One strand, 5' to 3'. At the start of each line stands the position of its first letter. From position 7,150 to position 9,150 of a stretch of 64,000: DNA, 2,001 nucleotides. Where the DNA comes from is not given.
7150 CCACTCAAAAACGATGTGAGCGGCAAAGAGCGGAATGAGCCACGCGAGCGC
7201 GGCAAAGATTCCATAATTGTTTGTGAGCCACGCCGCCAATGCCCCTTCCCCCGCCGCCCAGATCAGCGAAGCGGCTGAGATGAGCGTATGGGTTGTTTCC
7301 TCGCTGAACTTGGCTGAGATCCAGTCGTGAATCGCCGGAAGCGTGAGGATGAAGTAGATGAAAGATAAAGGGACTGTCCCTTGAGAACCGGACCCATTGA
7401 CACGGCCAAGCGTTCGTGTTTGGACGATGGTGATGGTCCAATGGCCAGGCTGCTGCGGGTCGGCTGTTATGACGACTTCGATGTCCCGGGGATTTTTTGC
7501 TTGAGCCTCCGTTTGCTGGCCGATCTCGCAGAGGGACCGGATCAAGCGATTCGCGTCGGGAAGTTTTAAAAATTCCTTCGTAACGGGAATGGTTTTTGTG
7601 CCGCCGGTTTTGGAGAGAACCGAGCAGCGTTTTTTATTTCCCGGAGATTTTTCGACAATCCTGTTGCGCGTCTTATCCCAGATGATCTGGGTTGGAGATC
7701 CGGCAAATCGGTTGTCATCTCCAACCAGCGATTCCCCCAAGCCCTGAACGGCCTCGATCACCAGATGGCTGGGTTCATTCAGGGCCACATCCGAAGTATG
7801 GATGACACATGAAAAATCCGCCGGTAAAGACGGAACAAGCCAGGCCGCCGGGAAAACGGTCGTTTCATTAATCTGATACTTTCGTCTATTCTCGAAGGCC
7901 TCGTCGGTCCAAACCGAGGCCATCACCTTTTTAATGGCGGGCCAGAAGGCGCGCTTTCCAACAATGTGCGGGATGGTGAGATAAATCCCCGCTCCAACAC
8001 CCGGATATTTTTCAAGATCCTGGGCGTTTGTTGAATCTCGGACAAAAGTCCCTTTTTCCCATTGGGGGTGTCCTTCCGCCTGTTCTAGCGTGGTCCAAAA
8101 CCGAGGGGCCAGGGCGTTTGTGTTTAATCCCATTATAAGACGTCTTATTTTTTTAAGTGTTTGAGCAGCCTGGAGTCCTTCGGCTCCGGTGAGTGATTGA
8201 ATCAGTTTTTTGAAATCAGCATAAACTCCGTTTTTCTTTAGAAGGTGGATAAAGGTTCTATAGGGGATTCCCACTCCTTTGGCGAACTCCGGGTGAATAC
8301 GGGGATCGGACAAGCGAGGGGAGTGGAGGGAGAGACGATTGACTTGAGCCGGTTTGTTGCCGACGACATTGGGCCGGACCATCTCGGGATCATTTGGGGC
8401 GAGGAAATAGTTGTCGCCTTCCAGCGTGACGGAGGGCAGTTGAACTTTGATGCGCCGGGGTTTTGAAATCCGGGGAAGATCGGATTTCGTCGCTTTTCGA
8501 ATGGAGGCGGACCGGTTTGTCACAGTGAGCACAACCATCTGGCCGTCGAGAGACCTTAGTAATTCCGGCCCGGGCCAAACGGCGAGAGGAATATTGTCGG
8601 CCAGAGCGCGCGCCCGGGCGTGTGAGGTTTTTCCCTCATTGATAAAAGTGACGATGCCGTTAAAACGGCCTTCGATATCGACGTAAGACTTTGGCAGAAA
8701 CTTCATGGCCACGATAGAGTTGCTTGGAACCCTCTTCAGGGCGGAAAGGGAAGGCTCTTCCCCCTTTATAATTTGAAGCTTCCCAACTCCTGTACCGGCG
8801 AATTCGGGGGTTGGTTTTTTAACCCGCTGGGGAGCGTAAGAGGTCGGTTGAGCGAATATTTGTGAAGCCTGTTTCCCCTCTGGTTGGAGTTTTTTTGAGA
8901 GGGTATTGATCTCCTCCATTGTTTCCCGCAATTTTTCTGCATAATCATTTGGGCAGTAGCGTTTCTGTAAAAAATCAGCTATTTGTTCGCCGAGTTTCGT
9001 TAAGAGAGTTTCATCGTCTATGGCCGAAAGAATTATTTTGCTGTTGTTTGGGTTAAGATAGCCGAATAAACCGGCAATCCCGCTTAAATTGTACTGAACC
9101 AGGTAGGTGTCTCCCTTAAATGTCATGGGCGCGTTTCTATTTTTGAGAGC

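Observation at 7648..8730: Dikinase module with glucan-water-dikinase-like domain order (phosphohistidine swivel, then PPDK_N nucleotide-binding) embedded in the giant protein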

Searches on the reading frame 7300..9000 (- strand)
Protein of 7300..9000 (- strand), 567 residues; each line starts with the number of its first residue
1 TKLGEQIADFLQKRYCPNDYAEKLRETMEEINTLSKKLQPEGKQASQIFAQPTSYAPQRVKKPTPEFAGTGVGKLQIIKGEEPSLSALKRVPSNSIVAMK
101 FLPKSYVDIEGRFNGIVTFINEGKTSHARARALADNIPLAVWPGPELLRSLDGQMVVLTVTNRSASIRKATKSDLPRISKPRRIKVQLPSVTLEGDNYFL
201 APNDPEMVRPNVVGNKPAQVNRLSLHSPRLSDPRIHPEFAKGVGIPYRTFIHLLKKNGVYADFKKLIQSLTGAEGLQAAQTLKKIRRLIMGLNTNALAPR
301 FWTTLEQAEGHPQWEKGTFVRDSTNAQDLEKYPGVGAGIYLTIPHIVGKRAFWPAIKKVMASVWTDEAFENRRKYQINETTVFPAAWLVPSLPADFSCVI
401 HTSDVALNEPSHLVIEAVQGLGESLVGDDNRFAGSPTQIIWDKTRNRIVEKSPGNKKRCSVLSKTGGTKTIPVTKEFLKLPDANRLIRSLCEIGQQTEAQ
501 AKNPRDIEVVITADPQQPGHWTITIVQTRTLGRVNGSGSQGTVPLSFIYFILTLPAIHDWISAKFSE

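Call 7: search_protein_families(library=pfam, proteins=[window:7300-9000:-], max_evalue=10)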
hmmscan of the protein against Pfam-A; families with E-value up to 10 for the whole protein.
window:7300-9000:- (567 aa): 2 families
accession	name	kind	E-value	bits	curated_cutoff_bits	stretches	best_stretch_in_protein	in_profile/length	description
PF01326.24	PPDK_N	-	1e-21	78.1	27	1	239-533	22-311/328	Pyruvate phosphate dikinase, AMP/ATP-binding domain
PF00391.29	PEP-utilizers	-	0.078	13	23.1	1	92-158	2-67/72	PEP-utilising enzyme, mobile domain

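Call 8: search_solved_structures(query=window:7300-9000:-, max_evalue=1, show_alignments=3)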
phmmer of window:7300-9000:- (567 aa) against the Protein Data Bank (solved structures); distinct sequences matched with E-value up to 1: 6.
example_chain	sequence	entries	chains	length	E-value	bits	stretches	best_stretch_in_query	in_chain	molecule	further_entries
5hv6_A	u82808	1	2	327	3e-09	39.2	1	258-510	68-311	Phosphoenolpyruvate synthase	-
5fbs_A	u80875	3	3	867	2.6e-08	36.1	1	260-511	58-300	Phosphoenolpyruvate synthase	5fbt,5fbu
5hv2_A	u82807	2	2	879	2.7e-08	36.1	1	260-511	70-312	Phosphoenolpyruvate synthase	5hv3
5hv1_A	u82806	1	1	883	2.7e-08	36.1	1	260-511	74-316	Phosphoenolpyruvate synthase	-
8a8e_A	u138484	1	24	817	4.3e-06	28.8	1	283-511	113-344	Phosphoenolpyruvate synthase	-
4hhu_A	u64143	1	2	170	0.17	13.7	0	108-192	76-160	OR280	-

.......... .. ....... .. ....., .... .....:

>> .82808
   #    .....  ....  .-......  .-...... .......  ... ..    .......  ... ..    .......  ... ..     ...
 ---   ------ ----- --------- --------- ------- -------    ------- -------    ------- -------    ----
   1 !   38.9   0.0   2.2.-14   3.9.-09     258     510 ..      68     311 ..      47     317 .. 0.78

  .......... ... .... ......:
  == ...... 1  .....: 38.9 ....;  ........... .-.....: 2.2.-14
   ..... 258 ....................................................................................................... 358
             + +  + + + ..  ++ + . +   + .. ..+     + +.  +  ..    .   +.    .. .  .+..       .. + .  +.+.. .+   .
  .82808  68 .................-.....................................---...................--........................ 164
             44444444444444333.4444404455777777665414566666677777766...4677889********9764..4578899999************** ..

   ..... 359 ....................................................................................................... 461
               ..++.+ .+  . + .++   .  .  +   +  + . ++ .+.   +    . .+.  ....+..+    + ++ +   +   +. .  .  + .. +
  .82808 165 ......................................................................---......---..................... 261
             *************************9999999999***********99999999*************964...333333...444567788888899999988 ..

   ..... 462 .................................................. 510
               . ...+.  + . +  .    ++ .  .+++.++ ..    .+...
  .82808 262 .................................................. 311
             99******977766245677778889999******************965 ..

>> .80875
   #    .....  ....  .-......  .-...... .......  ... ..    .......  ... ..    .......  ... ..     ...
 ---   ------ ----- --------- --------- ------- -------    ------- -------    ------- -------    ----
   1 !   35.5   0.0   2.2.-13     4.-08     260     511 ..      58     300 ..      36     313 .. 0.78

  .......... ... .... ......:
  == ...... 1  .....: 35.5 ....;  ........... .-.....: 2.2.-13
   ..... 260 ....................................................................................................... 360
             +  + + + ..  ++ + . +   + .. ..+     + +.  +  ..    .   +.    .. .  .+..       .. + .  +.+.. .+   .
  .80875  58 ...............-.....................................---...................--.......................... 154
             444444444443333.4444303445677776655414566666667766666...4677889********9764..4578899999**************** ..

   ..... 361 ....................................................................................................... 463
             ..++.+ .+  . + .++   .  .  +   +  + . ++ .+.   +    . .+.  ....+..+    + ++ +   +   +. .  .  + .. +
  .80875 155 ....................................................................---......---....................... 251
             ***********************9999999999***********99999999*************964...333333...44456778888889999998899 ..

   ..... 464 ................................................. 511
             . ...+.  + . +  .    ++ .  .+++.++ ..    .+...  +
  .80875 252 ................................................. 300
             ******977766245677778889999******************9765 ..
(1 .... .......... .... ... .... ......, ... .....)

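Call 9: find_homologous_proteins(query=window:7390-8880:-, max_evalue=0.001)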
Query window:7390-8880:-: 8000 candidates shared short words with the query, none scored E <= 0.001.

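Call 14: find_related_loci(query=window:7390-8880:-, collection=genome_contigs, flank=10000)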
Query window:7390-8880:- (497 aa) in genome_contigs; peptide patterns used: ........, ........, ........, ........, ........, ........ (x = any residue, [..] = any of these).
59 stretches matched a pattern; 1 encode a relative of the query (tblastn E <= 1e-3); 1 distinct loci.
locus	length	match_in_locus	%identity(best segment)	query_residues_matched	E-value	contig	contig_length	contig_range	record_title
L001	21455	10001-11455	42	11-491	2e-117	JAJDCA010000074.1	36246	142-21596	MAG: Candidatus Omnitrophota bacterium isolate OFTM38 OFTM38_73, whole genome shotgun sequence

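Call 19: search_protein_families(library=pfam, proteins=[L001:7490-13528:+], max_evalue=1)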
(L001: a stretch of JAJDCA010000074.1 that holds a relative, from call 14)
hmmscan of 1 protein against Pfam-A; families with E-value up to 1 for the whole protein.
L001:7490-13528:+ (2012 aa): 1 family
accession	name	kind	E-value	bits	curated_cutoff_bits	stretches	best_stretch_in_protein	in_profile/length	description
PF01326.24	PPDK_N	-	3.4e-21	76.3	27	1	1001-1334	3-321/328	Pyruvate phosphate dikinase, AMP/ATP-binding domain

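Call 43: find_homologous_proteins(query=A4, max_evalue=1e-10)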
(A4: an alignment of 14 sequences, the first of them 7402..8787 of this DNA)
Query A4 (14 sequences) (462 aa, profile of the alignment): 22 proteins with E <= 1e-10 among 8000 candidates.
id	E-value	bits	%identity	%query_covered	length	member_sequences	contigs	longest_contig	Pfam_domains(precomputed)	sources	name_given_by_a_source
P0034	3.4e-152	526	25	99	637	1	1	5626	PF00391.30,PF01326.25,PF22973.3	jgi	jgi:phosphoenolpyruvate synthase/pyruvate phosphate dikinase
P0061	4.4e-130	453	25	94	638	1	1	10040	PF01326.25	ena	-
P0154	1.6e-50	190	24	39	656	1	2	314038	PF01326.25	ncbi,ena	-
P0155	5.9e-49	185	25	58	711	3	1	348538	PF01326.25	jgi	jgi:pyruvate,water dikinase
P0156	1.7e-48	184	26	37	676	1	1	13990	PF01326.25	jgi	jgi:pyruvate,water dikinase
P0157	4.9e-48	182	24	58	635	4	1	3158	PF01326.25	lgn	-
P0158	1.5e-47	181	24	31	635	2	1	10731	PF01326.25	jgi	jgi:pyruvate,water dikinase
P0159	6.8e-47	178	28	36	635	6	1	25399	PF01326.25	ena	-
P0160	1.7e-46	177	38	13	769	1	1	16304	PF01326.25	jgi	jgi:pyruvate,water dikinase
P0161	2.0e-45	174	25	37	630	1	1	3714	PF01326.25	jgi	jgi:hypothetical protein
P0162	7.9e-45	172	23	59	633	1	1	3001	PF01326.25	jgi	jgi:pyruvate,water dikinase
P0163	1.2e-42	164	27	36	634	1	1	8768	PF01326.25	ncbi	-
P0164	1.6e-40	157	27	56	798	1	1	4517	PF00391.30,PF02896.25,PF01326.25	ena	-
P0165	2.6e-40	157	26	41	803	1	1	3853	PF00391.30,PF02896.25,PF01326.25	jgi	jgi:pyruvate, water dikinase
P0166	1.0e-36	145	-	-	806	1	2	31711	PF00391.30,PF02896.25,PF01326.25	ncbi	ncbi:MAG: phosphoenolpyruvate synthase [archaeon]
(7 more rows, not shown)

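Call 55: predict_structure(alignment_id=A4)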
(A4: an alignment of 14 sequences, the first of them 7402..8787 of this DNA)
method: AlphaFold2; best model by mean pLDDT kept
length: 462 residues; sequences in the alignment: 14
mean_pLDDT: 88.0   pTM: 0.83
mean pLDDT of the five models: 88.0, 86.9, 86.7, 86.7, 86.5
residues with pLDDT >= 90: 287; 70-90: 136; 50-70: 33; < 50: 6
segments of 3 or more residues with pLDDT < 50: 36-39
pLDDT, mean of each block of 10 residues (from residue 1): 88 78 88 56 86 71 82 92 93 89 80 83 92 94 93 92 95 95 97 95 89 97 92 78 80 87 73 91 95 88 88 94 95 68 94 76 90 93 93 93 96 97 94 92 96 91 58
secondary structure, 60 per line:
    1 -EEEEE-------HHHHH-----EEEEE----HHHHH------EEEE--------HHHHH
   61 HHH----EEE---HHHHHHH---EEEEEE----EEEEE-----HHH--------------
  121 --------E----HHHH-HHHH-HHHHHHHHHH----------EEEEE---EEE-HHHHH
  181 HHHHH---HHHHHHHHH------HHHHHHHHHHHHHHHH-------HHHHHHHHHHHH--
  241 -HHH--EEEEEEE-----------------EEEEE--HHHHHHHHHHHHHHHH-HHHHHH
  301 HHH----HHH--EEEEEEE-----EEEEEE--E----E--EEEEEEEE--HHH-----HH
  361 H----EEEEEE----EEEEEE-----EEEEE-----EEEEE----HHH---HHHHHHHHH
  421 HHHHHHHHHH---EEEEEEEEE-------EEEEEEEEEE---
elements in order: E2-6 H14-18 E24-28 H33-37 E44-47 H56-63 E68-70 H74-80 E84-89 E94-98 H134-137 H139-142 H144-153 E164-168 E172-174 H176-185 H189-197 H204-219 H227-238 E247-253 E271-275 H278-293 H295-303 E313-319 E325-330 E341-348 E366-371 E376-381 E387-391 E397-401 H412-430 E434-442 E450-459

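Call 58: fold_search(model_id=the predicted structure, library=pdb)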
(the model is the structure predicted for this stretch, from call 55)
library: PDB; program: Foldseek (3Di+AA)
matches with E <= 10: 810; with E <= 0.001: 13
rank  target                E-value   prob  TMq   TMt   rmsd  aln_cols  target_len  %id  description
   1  5hv1                  7.2e-24  1.00  0.60  0.34   3.4       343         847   24  Rifampin phosphotransferase in complex with AMPPNP and rifampin from Listeria monocytogenes (released 2016-03-30)
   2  5hv3                  3.4e-22  1.00  0.60  0.34   3.7       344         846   24  Rifampin phosphotransferase G527Y mutant in complex with AMPPNP from Listeria monocytogenes (released 2016-03-30)
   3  5hv2                  3.4e-21  1.00  0.58  0.33   3.5       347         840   24  Rifampin phosphotransferase G527Y mutant from Listeria monocytogenes (released 2016-03-30)
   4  5hv6_A                3.8e-21  1.00  0.57  0.84   3.4       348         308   23  The ATP binding domain of rifampin phosphotransferase from Listeria monocytogenes (released 2016-03-30)
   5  5hv6_B                1.3e-20  1.00  0.54  0.84   3.8       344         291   23  The ATP binding domain of rifampin phosphotransferase from Listeria monocytogenes (released 2016-03-30)
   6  9goj                  2.9e-17  1.00  0.49  0.65   5.5       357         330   17  Crystal structure of HpeI from Rhodococcus rhodochrous GD02 (released 2025-05-21)
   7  5fbs                  4.9e-17  1.00  0.53  0.32   3.7       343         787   21  Crystal structure of rifampin phosphotransferase RPH-Lm from Listeria monocytogenes in complex with ADP and magnesium (released 2016-01-13)
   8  2ols                  1.3e-15  1.00  0.59  0.39   3.7       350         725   19  The crystal structure of the phosphoenolpyruvate synthase from Neisseria meningitidis (released 2007-02-20)
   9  5fbt                  2.8e-08  1.00  0.41  0.25   5.2       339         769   15  Crystal structure of rifampin phosphotransferase RPH-Lm from Listeria monocytogenes in complex with rifampin (released 2015-12-30)
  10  2dik                  9.4e-05  1.00  0.34  0.19  10.3       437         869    9  R337A MUTANT OF PYRUVATE PHOSPHATE DIKINASE (released 1999-09-13)
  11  5jvn                  1.2e-04  0.95  0.18  0.10  18.3       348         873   12  C3-type pyruvate phosphate dikinase: intermediate state of the central domain in the swiveling mechanism (released 2017-04-05)
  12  5jvl_A                1.3e-04  1.00  0.26  0.14  16.5       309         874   13  C4-type pyruvate phospate dikinase: nucleotide binding domain with bound ATP analogue (released 2017-04-05)
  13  1vbg                  3.1e-04  0.91  0.18  0.10  17.2       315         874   10  Pyruvate Phosphate Dikinase from Maize (released 2005-03-08)
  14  5jvj_A                2.2e-03  0.92  0.20  0.12  15.5       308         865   15  C4-type pyruvate phosphate dikinase: different conformational states of the nucleotide binding domain in the dimer (released 2017-04-05)
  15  6no4_A                3.7e-03  0.77  0.22  0.36  14.3       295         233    9  ADP bound to L227bF mutant ATP-grasp fold of Blastocystis hominis succinyl-CoA synthetase (released 2019-07-17)
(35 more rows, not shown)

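Call 79: find_encoding_contigs(protein=P0154, flank=8000, max_places=2)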
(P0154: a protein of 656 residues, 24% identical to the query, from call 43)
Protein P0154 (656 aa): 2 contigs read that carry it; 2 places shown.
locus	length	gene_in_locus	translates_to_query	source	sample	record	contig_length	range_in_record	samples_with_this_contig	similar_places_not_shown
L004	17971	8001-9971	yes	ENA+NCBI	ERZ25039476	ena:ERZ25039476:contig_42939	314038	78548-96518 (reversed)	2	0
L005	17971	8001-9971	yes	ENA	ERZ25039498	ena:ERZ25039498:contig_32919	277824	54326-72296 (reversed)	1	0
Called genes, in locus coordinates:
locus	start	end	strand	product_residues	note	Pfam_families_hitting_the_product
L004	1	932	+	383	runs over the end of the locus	PF02786:CPSase_L_D2, PF08442:ATP-grasp_2, PF13549:ATP-grasp_5, PF24948:Citrate_synth_N, PF00549:Ligase_CoA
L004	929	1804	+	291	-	PF02629:CoA_binding, PF13607:Succ_CoA_lig, PF00549:Ligase_CoA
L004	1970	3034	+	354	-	PF04213:HtaA (faint)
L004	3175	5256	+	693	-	PF04851:ResIII, PF00270:DEAD, PF00271:Helicase_C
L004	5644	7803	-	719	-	-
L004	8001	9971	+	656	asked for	PF01326:PPDK_N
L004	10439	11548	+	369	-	PF00155:Aminotran_1_2, PF12897:Asp_aminotransf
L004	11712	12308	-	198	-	PF07690:MFS_1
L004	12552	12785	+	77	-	PF17940:TetR_C_31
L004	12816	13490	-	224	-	PF14021:TNT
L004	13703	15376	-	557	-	PF02310:B12-binding, PF04055:Radical_SAM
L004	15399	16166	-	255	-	PF01325:Fe_dep_repress, PF12802:MarR_2 (faint), PF02742:Fe_dep_repr_C, PF04023:FeoA (weak)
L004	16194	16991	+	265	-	PF00106:adh_short, PF01370:Epimerase (weak), PF08659:KR, PF13460:NAD_binding_10 (weak), PF13561:adh_short_C2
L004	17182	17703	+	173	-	-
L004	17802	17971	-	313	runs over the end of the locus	PF00126:HTH_1, PF03466:LysR_substrate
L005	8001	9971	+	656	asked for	PF01326:PPDK_N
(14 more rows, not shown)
